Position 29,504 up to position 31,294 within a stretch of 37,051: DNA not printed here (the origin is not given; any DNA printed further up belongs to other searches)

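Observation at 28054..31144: Two paralogous radical SAM enzymes with the SPASM/twitch-type Cys signature N-terminal to the CX3CX2C core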

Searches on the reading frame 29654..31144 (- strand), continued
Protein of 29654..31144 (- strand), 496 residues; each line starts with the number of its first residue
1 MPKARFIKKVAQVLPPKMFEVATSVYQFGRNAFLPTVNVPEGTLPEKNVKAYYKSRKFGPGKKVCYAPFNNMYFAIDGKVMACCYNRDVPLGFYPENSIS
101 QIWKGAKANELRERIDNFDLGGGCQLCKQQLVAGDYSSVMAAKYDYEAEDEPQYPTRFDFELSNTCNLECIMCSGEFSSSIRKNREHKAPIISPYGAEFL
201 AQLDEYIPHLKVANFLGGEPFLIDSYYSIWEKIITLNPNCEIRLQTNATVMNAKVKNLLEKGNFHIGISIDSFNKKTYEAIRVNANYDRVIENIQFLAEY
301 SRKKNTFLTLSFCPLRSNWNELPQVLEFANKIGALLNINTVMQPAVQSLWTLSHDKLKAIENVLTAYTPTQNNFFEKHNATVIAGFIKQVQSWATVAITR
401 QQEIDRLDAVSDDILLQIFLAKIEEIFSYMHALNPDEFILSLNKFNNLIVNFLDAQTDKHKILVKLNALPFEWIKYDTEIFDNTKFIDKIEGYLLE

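Call 46: search_protein_families(library=pfam, proteins=[L010:7011-9203:+, L042:4651-6210:+, L041:4364-6067:+, L044:13678-14586:+, L042:16226-17425:+, L042:13033-14070:+, L057:5903-6805:+, L030:8357-9871:+, L059:4739-6502:+], max_evalue=0.001)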
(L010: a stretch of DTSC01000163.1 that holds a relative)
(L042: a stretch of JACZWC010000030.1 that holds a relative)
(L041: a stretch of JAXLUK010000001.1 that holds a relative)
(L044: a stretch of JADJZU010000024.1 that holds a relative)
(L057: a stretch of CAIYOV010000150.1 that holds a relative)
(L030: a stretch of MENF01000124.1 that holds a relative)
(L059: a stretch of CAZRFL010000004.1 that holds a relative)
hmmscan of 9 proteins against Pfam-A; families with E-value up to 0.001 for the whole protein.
L010:7011-9203:+ (730 aa): 1 family
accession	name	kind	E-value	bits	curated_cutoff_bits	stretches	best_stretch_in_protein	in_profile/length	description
PF04488.21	Gly_transf_sug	-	4.2e-06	27.8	23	1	524-556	52-84/93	Glycosyltransferase sugar-binding region containing DXD motif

L042:4651-6210:+ (519 aa): 0 families

L041:4364-6067:+ (567 aa): 3 families
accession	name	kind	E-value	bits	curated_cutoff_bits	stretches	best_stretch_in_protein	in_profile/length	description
PF07719.23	TPR_2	-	4.9e-06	26.7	27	0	523-553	4-34/34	Tetratricopeptide repeat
PF13414.12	TPR_11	-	8.7e-06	25.8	26.8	1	527-560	1-34/42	TPR repeat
PF00515.34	TPR_1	-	0.00014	22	27.8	0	527-553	8-34/34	Tetratricopeptide repeat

L044:13678-14586:+ (302 aa): 1 family
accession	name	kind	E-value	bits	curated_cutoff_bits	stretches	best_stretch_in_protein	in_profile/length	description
PF01501.26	Glyco_transf_8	-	0.0001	22.4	24.3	1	50-154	47-163/253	Glycosyl transferase family 8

L042:16226-17425:+ (399 aa): 2 families
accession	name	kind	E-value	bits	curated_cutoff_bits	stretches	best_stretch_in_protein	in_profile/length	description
PF13472.12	Lipase_GDSL_2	-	8.4e-07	30.1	32.9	1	154-382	1-177/178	GDSL-like Lipase/Acylhydrolase family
PF00657.28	Lipase_GDSL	-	3.5e-05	24.5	23.6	1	152-231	1-91/208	GDSL-like Lipase/Acylhydrolase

L042:13033-14070:+ (345 aa): 6 families
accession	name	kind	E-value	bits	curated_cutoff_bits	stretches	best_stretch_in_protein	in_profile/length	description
PF01370.27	Epimerase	-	3.2e-57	194.1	20.9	1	4-255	1-235/240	NAD dependent epimerase/dehydratase family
PF16363.11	GDP_Man_Dehyd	-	2.1e-52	179.1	27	1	5-330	1-332/332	GDP-mannose 4,6 dehydratase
PF01073.25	3Beta_HSD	-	2.2e-20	73.3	22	1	5-287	1-270/280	3-beta hydroxysteroid dehydrogenase/isomerase family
PF04321.23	RmlD_sub_bind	-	2.5e-14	53.5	27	1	3-254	2-206/287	RmlD substrate binding domain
PF02719.21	Polysacc_synt_2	-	3.1e-13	50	20.2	1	4-290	1-252/293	Polysaccharide biosynthesis protein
PF07993.18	NAD_binding_4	-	6.9e-08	32.4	20.1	1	6-241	1-258/258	Male sterility protein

L057:5903-6805:+ (300 aa): 2 families
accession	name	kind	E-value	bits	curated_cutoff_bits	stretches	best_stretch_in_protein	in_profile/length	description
PF13469.12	Sulfotransfer_3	-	1.3e-08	35.8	27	0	95-179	116-200/216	Sulfotransferase family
PF00685.33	Sulfotransfer_1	-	1.1e-05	25.4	22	1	8-179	7-169/255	Sulfotransferase domain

L030:8357-9871:+ (504 aa): 2 families
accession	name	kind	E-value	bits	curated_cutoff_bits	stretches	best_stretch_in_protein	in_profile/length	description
PF04055.27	Radical_SAM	-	1.8e-22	80.7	29.5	1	195-361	2-166/166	Radical SAM superfamily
PF02310.24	B12-binding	-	1.8e-08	34.6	32.1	1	22-123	14-116/121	B12 binding domain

L059:4739-6502:+ (587 aa): 4 families
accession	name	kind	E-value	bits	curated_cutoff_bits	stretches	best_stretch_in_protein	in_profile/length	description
PF00733.27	Asn_synthase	-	3.4e-78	264.2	21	1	242-583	3-353/354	Asparagine synthase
PF13537.11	GATase_7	-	3e-45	153.7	25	1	48-167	1-122/123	Glutamine amidotransferase domain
PF13522.11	GATase_6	-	5.9e-42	143.2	27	1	31-162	1-130/130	Glutamine amidotransferase domain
PF12481.13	DUF3700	-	0.0007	19.6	27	0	116-166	125-175/228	Aluminium induced protein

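Call 58: search_dna_similar(query=window:29654-31144:-, collection=plasmids, mode=protein, max_evalue=1e-20, max_rows=15)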
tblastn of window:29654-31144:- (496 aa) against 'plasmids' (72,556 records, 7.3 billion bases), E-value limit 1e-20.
Records with a match: 1; places in all: 1; records where one place covers at least 80% of the query: 0.
Best place of each record, by identity: <60% 1.
By first word of the organism name: Methylomagnum 1.
By predicted mobility (MOB-suite, as given by PLSDB): non-mobilizable 1.
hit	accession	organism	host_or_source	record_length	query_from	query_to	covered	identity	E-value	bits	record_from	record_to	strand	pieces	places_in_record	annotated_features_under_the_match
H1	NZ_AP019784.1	Methylomagnum ishizawai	-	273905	49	398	71%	40.2%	2e-83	288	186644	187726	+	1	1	twitch domain-containing radical SAM protein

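Call 60: get_annotated_region(hit=H1, flank=14000)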
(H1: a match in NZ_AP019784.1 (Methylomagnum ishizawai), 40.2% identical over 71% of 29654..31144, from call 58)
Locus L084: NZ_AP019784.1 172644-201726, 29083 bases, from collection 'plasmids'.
description: Methylomagnum ishizawai strain RS11D-Pr plasmid pRS11DPr1, complete sequence
organism: Methylomagnum ishizawai (NCBI taxid 1760988)
taxonomy: Bacteria; Pseudomonadota; Gammaproteobacteria; Methylococcales; Methylococcaceae; Methylomagnum; Methylomagnum ishizawai
host: -; source: -; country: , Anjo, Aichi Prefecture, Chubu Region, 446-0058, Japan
typing (MOB-suite, as given by PLSDB): non-mobilizable
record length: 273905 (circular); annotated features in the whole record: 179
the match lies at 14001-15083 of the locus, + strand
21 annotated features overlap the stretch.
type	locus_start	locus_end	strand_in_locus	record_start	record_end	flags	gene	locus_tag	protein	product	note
CDS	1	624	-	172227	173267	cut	-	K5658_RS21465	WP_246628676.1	hypothetical protein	-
CDS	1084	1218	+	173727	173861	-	-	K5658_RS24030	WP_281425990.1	hypothetical protein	-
CDS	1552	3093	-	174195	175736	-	-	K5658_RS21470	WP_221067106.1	glycosyltransferase family 39 protein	-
CDS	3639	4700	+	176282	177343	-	-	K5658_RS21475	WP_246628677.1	glycosyltransferase family 2 protein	-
CDS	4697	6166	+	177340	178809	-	-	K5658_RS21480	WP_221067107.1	NAD(P)/FAD-dependent oxidoreductase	-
CDS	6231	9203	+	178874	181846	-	-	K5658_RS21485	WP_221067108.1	glycosyltransferase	-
CDS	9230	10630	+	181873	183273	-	-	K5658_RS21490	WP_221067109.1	glycosyltransferase family 4 protein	-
CDS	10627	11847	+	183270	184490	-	-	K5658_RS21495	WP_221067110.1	glycosyltransferase family 4 protein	-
CDS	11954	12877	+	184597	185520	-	-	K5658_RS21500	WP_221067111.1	NAD(P)-dependent oxidoreductase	-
CDS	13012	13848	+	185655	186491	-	-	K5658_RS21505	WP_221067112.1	polyprenyl synthetase family protein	GO:0008299 - isoprenoid biosynthetic process [Evidence IEA]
CDS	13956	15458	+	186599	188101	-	-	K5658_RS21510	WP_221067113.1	twitch domain-containing radical SAM protein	-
CDS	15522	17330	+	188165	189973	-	asnB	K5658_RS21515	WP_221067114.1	asparagine synthase (glutamine-hydrolyzing)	GO:0006529 - asparagine biosynthetic process [Evidence IEA]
CDS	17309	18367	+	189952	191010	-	-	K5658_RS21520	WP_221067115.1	UbiA family prenyltransferase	-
CDS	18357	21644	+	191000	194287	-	-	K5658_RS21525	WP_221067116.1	hypothetical protein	-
CDS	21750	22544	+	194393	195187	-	-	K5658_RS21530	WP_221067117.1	ABC transporter permease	-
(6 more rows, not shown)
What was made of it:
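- On NCBIfam NF033640 N_Twi_rSAM: A 40%-identical homolog is named this way in RefSeq (calls 58, 60).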

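Call 64: search_protein_families(library=ncbifam, proteins=[L084:17309-18367:+, L002:11473-12525:+, L004:6617-7807:+, L084:15522-17330:+, L084:4697-6166:+, L084:11954-12877:+, L084:13012-13848:+, L084:1552-3093:-], max_evalue=0.00001)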
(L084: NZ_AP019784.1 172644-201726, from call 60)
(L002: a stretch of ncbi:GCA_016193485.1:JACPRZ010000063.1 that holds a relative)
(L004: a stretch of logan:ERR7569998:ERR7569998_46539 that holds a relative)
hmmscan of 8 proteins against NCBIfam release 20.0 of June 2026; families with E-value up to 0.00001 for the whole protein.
L084:17309-18367:+ (352 aa): 2 families
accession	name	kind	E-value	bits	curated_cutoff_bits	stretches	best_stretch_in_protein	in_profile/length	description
NF009516.0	PRK12875.1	equivalog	7.7e-11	41.6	205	1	41-252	54-254/292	prenyltransferase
NF009523.0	PRK12884.1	equivalog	4e-06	26.2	269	1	27-222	25-205/279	prenyltransferase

L002:11473-12525:+ (350 aa): 1 family
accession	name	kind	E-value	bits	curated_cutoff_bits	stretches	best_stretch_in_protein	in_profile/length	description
NF009516.0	PRK12875.1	equivalog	1.1e-09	37.8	205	1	7-223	26-225/292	prenyltransferase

L004:6617-7807:+ (396 aa): 1 family
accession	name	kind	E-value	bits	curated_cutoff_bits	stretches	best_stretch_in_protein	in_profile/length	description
NF009525.0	PRK12887.1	equivalog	2.6e-07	30.3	226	1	64-301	73-306/310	homogentisate phytyltransferase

L084:15522-17330:+ (602 aa): 9 families
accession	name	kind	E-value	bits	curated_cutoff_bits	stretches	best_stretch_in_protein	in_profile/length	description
TIGR03108.1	eps_aminotran_1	hypoth_equivalog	2.2e-127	426.3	816.9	2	1-376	1-383/628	XrtA/PEP-CTERM system amidotransferase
TIGR01536.1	asn_synth_AEB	equivalog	4.1e-124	415.4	267.1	1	2-534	1-517/517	asparagine synthase (glutamine-hydrolyzing)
TIGR03104.1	trio_amidotrans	equivalog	4.7e-91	305.8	570.1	2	1-370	1-383/589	N-acetylglutaminylglutamine amidotransferase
NF006949.0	PRK09431.1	equivalog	4.5e-85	286.2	499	3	1-163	1-166/554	asparagine synthase B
NF033535.1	lass_lactam_cya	exception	5.1e-58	197.1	525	1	1-362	1-374/668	lasso peptide isopeptide bond-forming cyclase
NF033561.1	macrolact_Ik_Al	subfamily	1.5e-17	63.5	300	1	120-365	82-332/561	albusnodin/ikarugamycin family macrolactam cyclase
NF001484.0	PRK00331.1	subfamily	1.1e-07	30.7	381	1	60-164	87-200/601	isomerizing glutamine--fructose-6-phosphate transaminase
TIGR01135.1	glmS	equivalog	7.4e-07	28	418.05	1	62-164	88-199/607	glutamine--fructose-6-phosphate transaminase (isomerizing)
TIGR01134.1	purF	equivalog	7.8e-06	25.5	350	0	58-159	84-196/432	amidophosphoribosyltransferase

L084:4697-6166:+ (489 aa): 17 families
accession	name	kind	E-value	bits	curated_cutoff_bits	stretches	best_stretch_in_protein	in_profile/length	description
NF005548.0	PRK07208.1-4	equivalog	7e-196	651.6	389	1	4-479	4-475/488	hypothetical protein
NF005545.0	PRK07208.1-1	equivalog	6.6e-171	569.1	451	1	5-479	9-487/504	hypothetical protein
NF005546.0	PRK07208.1-2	equivalog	2.6e-140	468.5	418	2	78-476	111-526/527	hypothetical protein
NF005547.0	PRK07208.1-3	equivalog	7.4e-114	381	380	1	2-474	3-460/465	hypothetical protein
NF005549.0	PRK07208.1-5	equivalog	1.7e-107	360.1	587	2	79-475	113-534/534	hypothetical protein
NF005560.0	PRK07233.1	equivalog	1.2e-22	80.4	252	1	6-418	3-395/435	hypothetical protein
TIGR03467.1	HpnE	equivalog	1.7e-09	37.5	283.05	1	7-74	2-71/430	hydroxysqualene dehydroxylase HpnE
NF009410.0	PRK12771.1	subfamily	3.4e-08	32.5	516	1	3-43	138-178/566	NAD(P)-binding protein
TIGR02734.1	crtI_fam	subfamily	3.6e-08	32.5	238.1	1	7-56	2-51/504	phytoene desaturase family protein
TIGR00031.1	UDP-GALP_mutase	equivalog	1e-07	31.3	303.75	0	392-454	318-377/378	UDP-galactopyranose mutase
NF008841.0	PRK11883.1-1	equivalog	1.9e-07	30.4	517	1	3-73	3-76/453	protoporphyrinogen oxidase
NF053556.1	prodigi_MAP_PigB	equivalog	6.9e-07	28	850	1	6-61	157-210/659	prodigiosin MAP biosynthesis oxidoreductase PigB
NF058655.1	CrtID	equivalog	9.1e-07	28.1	640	1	7-56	2-51/478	bifunctional phytoene desaturase/3,4-desaturase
NF009454.0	PRK12814.1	equivalog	1.3e-06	27.1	916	1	3-46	193-236/657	putative NADPH-dependent glutamate synthase small subunit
TIGR02733.1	desat_CrtD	equivalog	1.8e-06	26.9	549.7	1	5-56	3-54/492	C-3',4' desaturase CrtD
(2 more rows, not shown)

L084:11954-12877:+ (307 aa): 24 families
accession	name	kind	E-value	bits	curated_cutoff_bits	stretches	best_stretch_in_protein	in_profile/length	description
TIGR01179.1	galE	equivalog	3.6e-25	88.5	262.3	1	4-281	1-311/332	UDP-glucose 4-epimerase GalE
TIGR04180.1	EDH_00030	hypoth_equivalog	4.5e-23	81.7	475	1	41-281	55-296/297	NAD-dependent 4,6-dehydratase LegB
TIGR01181.1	dTDP_gluc_dehyt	equivalog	2e-19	69.8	365.1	1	42-216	57-236/321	dTDP-glucose 4,6-dehydratase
TIGR01214.1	rmlD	equivalog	9.2e-18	64.3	224.05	1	4-167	1-156/285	dTDP-4-dehydrorhamnose reductase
TIGR01746.1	Thioester-redct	subfamily_domain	1.3e-14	54.3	213.35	1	81-250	110-285/371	thioester reductase domain-containing protein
TIGR03466.1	HpnA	hypoth_equivalog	9.7e-14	51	367.65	1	5-252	3-253/327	hopanoid-associated sugar epimerase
TIGR03589.1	PseB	equivalog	2.4e-13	49.7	407.75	1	42-221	60-224/324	UDP-N-acetylglucosamine 4,6-dehydratase (inverting)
TIGR02197.1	heptose_epim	equivalog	2.7e-13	49.8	274.6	1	5-173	1-182/316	ADP-glyceromanno-heptose 6-epimerase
TIGR02622.1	CDP_4_6_dhtase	equivalog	2.9e-13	49.7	278.45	1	11-295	29-331/352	CDP-glucose 4,6-dehydratase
NF042423.1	oxyalk_red_Shew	equivalog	4.8e-12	45.6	580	1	3-214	9-224/331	2-alkyl-3-oxoalkanoate reductase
NF052578.1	StrlDmthSdmBMthl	equivalog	5.3e-12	46.1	600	1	15-281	24-281/328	sterol demethylase protein SdmB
NF043036.1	ErythonDh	equivalog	1.2e-09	37.9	325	1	41-161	58-179/321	D-erythronate dehydrogenase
NF042422.1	oxyalk_red_OleD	equivalog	7.5e-09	35.4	580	1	4-219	2-223/329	2-alkyl-3-oxoalkanoate reductase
NF008872.0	PRK11908.1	equivalog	1.1e-08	34.6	294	1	4-212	3-238/349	bifunctional UDP-4-keto-pentose/UDP-xylose synthase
NF007440.0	PRK09987.1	equivalog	1.2e-08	34.6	308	1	4-164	2-157/299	dTDP-4-dehydrorhamnose reductase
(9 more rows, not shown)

L084:13012-13848:+ (278 aa): 16 families
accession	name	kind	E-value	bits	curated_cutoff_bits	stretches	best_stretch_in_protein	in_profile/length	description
NF045485.1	FPPsyn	subfamily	8.2e-49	166.3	275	1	21-227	6-223/288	farnesyl diphosphate synthase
NF045685.1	GGPPSynCrtE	equivalog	2e-37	128.8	460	1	12-236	3-237/293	geranylgeranyl diphosphate synthase CrtE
NF007877.0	PRK10581.1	equivalog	2.4e-32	112.3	321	1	20-226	11-230/299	(2E,6E)-farnesyl diphosphate synthase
NF041169.1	f2_encap_cargo4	exception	4.6e-32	111.6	450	1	49-223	47-224/334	family 2 encapsulin nanocompartment cargo protein polyprenyl transferase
NF041003.1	GGPP_syn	equivalog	1.1e-27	97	500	1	12-222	2-217/326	geranylgeranyl diphosphate synthase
NF040698.1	IdsA_Meth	equivalog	7.7e-27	94.4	468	1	18-223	9-221/328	short chain isoprenyl diphosphate synthase IdsA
TIGR02748.1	GerC3_HepT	equivalog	1.4e-19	70.4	456.55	1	21-134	14-123/319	heptaprenyl diphosphate synthase component II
NF045549.1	GGPPsyn_IdsB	equivalog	2.7e-19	69.4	475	1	51-224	64-241/346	geranylgeranyl diphosphate synthase IdsB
TIGR02749.1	prenyl_cyano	equivalog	4.4e-18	65.4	383.2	1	37-224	29-219/322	solanesyl diphosphate synthase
NF042417.1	NPPPS_Mycobact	equivalog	1.8e-16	60.1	600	1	23-235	29-239/335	nonaprenyl/(2E,6E)-farnesyl/geranylgeranyl diphosphat synthase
NF008140.0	PRK10888.1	equivalog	7.8e-15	55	412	1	48-226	40-218/323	octaprenyl diphosphate synthase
NF045628.1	HxpDPsynlarge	equivalog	1.7e-14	53.6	500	1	43-134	26-115/311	hexaprenyl-diphosphate synthase large subunit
NF040789.2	gerfarn_diphsyn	equivalog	1.4e-12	47.4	560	1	77-223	87-238/345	geranylfarnesyl diphosphate synthase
NF042416.1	GFPPS_Mycobact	equivalog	2.1e-12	46.7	600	1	43-224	33-239/350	bifunctional (2E,6E)-farnesyl/geranyl diphosphate synthase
NF040936.1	hexpp_archaea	equivalog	7.9e-11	41.8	400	1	42-234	31-215/275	hexaprenyl pyrophosphate synthase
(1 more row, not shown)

L084:1552-3093:- (513 aa): 0 families
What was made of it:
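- The same module occurs on a Methylomagnum plasmid, with an FPP/GGPP-type synthase, AsnB, UbiA, an ABC exporter, a methyltransferase, PhyH, a sulfotransferase and GT2/GT4/GT39 (calls 58, 60, 64).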
